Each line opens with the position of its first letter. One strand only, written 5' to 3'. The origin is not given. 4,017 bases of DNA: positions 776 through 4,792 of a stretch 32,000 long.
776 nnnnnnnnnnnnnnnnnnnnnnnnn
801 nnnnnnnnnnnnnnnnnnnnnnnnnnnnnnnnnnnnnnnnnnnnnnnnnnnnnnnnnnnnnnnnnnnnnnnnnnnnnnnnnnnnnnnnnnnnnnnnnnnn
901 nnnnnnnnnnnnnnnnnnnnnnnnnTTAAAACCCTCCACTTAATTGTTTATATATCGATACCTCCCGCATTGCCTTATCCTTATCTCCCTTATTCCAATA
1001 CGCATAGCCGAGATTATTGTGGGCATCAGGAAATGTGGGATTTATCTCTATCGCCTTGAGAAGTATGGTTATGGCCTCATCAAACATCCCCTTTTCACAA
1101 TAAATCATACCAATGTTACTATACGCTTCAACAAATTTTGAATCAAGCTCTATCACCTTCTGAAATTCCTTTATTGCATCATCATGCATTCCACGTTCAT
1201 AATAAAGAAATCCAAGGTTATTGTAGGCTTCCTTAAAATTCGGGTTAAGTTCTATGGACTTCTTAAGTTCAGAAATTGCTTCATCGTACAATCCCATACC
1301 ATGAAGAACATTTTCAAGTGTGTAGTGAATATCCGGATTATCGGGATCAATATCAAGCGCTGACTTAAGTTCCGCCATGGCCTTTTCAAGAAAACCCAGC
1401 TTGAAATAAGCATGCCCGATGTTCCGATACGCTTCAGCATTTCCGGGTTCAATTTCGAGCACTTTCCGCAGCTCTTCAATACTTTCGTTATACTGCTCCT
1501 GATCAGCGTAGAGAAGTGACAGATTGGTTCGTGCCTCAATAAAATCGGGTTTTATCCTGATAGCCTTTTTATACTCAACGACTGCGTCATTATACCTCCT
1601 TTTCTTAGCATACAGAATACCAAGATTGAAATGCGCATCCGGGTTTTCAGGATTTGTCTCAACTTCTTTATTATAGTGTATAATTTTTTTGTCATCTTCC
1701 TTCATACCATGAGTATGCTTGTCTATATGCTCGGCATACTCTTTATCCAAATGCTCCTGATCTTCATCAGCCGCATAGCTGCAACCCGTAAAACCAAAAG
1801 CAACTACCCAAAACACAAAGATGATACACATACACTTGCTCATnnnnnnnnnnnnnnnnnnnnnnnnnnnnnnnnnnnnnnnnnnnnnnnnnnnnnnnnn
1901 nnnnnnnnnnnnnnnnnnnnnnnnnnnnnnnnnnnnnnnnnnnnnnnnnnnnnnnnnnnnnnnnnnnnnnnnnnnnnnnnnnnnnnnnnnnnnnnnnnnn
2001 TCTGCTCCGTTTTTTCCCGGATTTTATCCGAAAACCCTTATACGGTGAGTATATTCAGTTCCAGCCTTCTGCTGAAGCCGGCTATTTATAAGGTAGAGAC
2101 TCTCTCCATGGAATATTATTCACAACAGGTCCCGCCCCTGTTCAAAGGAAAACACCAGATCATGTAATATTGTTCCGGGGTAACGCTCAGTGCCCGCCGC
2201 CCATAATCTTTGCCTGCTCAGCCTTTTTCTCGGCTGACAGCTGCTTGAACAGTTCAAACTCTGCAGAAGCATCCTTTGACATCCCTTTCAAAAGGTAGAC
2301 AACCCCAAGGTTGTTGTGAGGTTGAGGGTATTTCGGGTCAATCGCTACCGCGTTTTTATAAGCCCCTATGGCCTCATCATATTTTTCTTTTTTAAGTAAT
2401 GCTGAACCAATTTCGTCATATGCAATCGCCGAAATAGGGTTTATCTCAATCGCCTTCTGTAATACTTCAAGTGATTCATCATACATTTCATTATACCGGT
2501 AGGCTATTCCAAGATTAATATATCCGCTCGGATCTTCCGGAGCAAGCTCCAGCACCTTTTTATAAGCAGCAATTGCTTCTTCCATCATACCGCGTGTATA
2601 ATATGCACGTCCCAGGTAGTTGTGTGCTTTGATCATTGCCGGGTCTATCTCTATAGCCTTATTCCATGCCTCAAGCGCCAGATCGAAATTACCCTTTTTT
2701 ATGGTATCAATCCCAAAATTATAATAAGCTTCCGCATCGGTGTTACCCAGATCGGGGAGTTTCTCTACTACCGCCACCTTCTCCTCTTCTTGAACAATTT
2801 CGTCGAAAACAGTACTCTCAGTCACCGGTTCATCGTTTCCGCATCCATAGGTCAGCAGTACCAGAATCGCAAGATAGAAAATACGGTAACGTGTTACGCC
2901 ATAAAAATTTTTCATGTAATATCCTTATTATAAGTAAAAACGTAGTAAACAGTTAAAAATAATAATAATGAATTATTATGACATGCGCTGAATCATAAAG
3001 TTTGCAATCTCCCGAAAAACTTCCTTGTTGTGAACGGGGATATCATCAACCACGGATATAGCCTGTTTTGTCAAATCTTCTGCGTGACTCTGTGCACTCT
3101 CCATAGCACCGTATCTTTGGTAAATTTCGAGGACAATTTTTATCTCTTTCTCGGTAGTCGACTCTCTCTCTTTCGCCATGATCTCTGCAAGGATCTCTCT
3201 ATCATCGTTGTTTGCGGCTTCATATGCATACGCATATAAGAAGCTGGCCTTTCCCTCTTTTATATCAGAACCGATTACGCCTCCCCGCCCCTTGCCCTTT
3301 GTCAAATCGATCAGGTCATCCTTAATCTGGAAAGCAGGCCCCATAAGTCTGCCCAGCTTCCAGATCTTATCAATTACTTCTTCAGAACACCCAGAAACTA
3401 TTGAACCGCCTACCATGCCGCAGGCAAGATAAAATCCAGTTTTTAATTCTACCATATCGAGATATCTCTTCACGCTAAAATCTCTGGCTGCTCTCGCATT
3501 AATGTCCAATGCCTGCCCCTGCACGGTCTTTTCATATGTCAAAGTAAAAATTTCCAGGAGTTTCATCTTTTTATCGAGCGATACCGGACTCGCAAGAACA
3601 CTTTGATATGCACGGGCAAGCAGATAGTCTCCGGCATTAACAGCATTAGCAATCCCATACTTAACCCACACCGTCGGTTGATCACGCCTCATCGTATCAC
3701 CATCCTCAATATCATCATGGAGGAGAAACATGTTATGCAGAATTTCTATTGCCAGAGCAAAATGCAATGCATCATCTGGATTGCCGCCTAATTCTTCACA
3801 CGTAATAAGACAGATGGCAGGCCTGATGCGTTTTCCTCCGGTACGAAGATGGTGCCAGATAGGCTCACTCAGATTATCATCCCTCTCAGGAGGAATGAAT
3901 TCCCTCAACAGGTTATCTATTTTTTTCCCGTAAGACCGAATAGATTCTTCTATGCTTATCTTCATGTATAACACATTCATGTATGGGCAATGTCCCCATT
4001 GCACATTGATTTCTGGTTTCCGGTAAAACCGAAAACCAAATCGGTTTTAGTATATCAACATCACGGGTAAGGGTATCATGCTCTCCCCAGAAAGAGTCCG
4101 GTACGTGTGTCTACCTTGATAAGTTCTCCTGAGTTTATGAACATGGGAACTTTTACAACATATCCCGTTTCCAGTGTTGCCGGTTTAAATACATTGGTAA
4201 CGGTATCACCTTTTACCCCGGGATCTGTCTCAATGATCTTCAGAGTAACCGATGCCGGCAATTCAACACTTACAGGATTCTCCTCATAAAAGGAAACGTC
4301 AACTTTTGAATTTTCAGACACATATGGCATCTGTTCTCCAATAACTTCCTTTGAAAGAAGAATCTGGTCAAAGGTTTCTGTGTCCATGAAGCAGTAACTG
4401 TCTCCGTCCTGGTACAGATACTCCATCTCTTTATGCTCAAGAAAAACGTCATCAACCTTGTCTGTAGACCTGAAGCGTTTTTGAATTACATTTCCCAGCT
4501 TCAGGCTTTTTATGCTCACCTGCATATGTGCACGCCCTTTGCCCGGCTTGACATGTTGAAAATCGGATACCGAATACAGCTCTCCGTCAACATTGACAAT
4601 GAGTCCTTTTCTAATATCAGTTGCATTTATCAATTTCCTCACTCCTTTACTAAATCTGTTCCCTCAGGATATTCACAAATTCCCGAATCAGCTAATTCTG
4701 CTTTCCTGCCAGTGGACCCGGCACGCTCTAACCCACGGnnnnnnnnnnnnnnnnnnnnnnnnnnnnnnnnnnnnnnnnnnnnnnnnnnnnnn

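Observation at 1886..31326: Nine copies of a ~140-bp hairpin-rich intergenic repeat with terminal inverted repeats (MITE/REP-like) in 32 kb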

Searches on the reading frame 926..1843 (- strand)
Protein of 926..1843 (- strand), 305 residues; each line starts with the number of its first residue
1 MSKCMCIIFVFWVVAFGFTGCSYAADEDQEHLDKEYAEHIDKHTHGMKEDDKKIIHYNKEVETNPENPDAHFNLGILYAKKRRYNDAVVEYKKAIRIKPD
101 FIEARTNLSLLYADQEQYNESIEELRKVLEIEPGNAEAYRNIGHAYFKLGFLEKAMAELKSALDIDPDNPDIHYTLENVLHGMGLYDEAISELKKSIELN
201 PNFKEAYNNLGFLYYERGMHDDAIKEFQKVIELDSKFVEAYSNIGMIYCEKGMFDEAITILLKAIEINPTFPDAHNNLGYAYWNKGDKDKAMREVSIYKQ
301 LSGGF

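Call 8: search_protein_families(library=pfam, proteins=[window:926-1843:-])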
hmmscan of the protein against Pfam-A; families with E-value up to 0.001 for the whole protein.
window:926-1843:- (305 aa): 28 families (the best 25 are shown)
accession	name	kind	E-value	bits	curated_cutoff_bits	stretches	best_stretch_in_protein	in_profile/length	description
PF13414.12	TPR_11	-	5.1e-67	221.8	26.8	7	245-286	1-42/42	TPR repeat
PF00515.34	TPR_1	-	5.4e-50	165.7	27.8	4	205-237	2-34/34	Tetratricopeptide repeat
PF07719.23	TPR_2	-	5.6e-50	163.8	27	5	205-235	2-32/34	Tetratricopeptide repeat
PF13431.12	TPR_17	-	8.1e-49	160.3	24.4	4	193-224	2-33/34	Tetratricopeptide repeat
PF13181.12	TPR_8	-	1e-46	153.6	25.7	5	239-270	2-33/34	Tetratricopeptide repeat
PF14559.12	TPR_19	-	5.9e-38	129.5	25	4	113-174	2-63/68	Tetratricopeptide repeat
PF13432.12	TPR_16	-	2.1e-27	95.6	32.7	2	108-170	3-65/65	Tetratricopeptide repeat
PF13424.12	TPR_12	-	2.4e-26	92.1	30.1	4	206-267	5-74/77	Tetratricopeptide repeat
PF13428.12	TPR_14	-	5.3e-25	85.8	23.5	1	137-175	2-40/44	Tetratricopeptide repeat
PF13374.12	TPR_10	-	4.3e-22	77.8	27.5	0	104-131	4-31/42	Tetratricopeptide repeat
PF13176.12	TPR_7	-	5.7e-18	63.8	27.9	0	240-272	1-33/36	Tetratricopeptide repeat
PF13174.12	TPR_6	-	6.8e-18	64.5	26.3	0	209-233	5-29/33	Tetratricopeptide repeat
PF14561.12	TPR_20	-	1.1e-15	58.2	25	0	155-205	7-57/90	Tetratricopeptide repeat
PF13371.12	TPR_9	-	4.8e-15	55.8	35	1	111-173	4-66/73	Tetratricopeptide repeat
PF23914.1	TPR_CcmH_CycH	-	1.6e-13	51.2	42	2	125-232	39-149/158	Cytochrome c-type biogenesis protein H TPR domain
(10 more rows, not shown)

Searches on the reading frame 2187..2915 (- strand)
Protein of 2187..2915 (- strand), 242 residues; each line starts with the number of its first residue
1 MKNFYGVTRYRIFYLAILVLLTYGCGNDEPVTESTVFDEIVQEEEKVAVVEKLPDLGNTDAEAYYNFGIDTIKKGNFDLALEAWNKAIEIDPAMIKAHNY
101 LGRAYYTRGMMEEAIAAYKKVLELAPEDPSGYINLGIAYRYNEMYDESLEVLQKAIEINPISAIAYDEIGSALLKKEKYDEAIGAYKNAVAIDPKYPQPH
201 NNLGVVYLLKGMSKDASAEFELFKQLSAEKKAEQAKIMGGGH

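Call 8: search_protein_families(library=pfam, proteins=[window:2187-2915:-])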
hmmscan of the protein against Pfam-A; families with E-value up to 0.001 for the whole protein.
window:2187-2915:- (242 aa): 19 families
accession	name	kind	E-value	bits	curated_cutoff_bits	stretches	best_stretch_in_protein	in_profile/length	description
PF13414.12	TPR_11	-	6.5e-36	122.2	26.8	4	170-211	1-42/42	TPR repeat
PF00515.34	TPR_1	-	2.9e-34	115.9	27.8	4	96-128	2-34/34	Tetratricopeptide repeat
PF07719.23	TPR_2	-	2.8e-33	111.7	27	4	96-128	2-34/34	Tetratricopeptide repeat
PF13424.12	TPR_12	-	4.7e-24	84.8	30.1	3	96-158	4-74/77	Tetratricopeptide repeat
PF13431.12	TPR_17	-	7.7e-24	82.4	24.4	2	185-216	1-32/34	Tetratricopeptide repeat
PF13181.12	TPR_8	-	1.6e-22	78.1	25.7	2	98-128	4-34/34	Tetratricopeptide repeat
PF13432.12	TPR_16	-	2.8e-22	79.2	32.7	3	67-129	3-65/65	Tetratricopeptide repeat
PF14559.12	TPR_19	-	3.1e-16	59.9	25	2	73-129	3-59/68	Tetratricopeptide repeat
PF13176.12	TPR_7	-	3.8e-15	55.1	27.9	1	101-129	5-33/36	Tetratricopeptide repeat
PF13428.12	TPR_14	-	4.3e-15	55.2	23.5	1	97-136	3-42/44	Tetratricopeptide repeat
PF13174.12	TPR_6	-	1.7e-09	38.2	26.3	0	100-127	5-32/33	Tetratricopeptide repeat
PF13371.12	TPR_9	-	1.3e-08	35.1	35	0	103-165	3-65/73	Tetratricopeptide repeat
PF23914.1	TPR_CcmH_CycH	-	2.7e-08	34.2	42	1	100-190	55-148/158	Cytochrome c-type biogenesis protein H TPR domain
PF25063.1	ARM_TT21_C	-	1.3e-07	32.2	35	0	139-192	105-158/209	Tetratricopeptide repeat protein 21 C-terminal ARM domain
PF13374.12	TPR_10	-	1.9e-07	31.3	27.5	0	132-158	5-31/42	Tetratricopeptide repeat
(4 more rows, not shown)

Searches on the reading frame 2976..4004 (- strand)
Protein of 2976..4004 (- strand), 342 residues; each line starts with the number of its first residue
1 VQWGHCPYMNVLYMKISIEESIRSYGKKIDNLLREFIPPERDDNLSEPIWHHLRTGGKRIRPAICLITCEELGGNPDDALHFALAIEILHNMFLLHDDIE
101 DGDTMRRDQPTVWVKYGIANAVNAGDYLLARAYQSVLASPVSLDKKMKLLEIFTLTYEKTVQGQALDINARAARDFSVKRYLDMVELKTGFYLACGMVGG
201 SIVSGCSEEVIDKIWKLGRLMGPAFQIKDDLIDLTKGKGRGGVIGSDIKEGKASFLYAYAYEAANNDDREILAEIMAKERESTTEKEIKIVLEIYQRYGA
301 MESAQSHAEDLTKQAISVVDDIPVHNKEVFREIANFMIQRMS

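Call 8: search_protein_families(library=pfam, proteins=[window:2976-4004:-])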
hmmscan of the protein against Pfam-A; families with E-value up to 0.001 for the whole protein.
window:2976-4004:- (342 aa): 1 family
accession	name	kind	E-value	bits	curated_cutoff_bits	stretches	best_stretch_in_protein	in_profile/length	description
PF00348.22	polyprenyl_synt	-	5.6e-65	219.5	27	1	44-286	3-244/251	Polyprenyl synthetase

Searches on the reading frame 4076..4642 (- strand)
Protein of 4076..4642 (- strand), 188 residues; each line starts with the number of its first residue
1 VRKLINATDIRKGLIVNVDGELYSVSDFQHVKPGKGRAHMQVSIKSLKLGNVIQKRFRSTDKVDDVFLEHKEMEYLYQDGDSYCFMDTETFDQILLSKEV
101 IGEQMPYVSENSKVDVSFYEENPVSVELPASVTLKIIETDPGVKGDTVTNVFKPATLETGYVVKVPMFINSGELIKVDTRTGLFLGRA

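Call 8: search_protein_families(library=pfam, proteins=[window:4076-4642:-])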
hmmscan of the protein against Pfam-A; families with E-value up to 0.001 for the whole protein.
window:4076-4642:- (188 aa): 3 families
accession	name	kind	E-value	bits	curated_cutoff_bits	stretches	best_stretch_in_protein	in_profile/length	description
PF09285.17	Elong-fact-P_C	-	3.5e-26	91.1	25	1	132-187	1-56/56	Elongation factor P, C-terminal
PF01132.26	EFP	-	3.2e-22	78.7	27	1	71-124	1-54/54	Elongation factor P (EF-P) OB domain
PF08207.18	EFP_N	-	4e-22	78.4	23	1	7-63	2-58/58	Elongation factor P (EF-P) KOW-like domain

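Call 46: find_encoding_contigs(protein=window:4076-4642:-, flank=4000, max_places=10)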
Protein window:4076-4642:- (188 aa): no gene with exactly this product is on record in the collection.
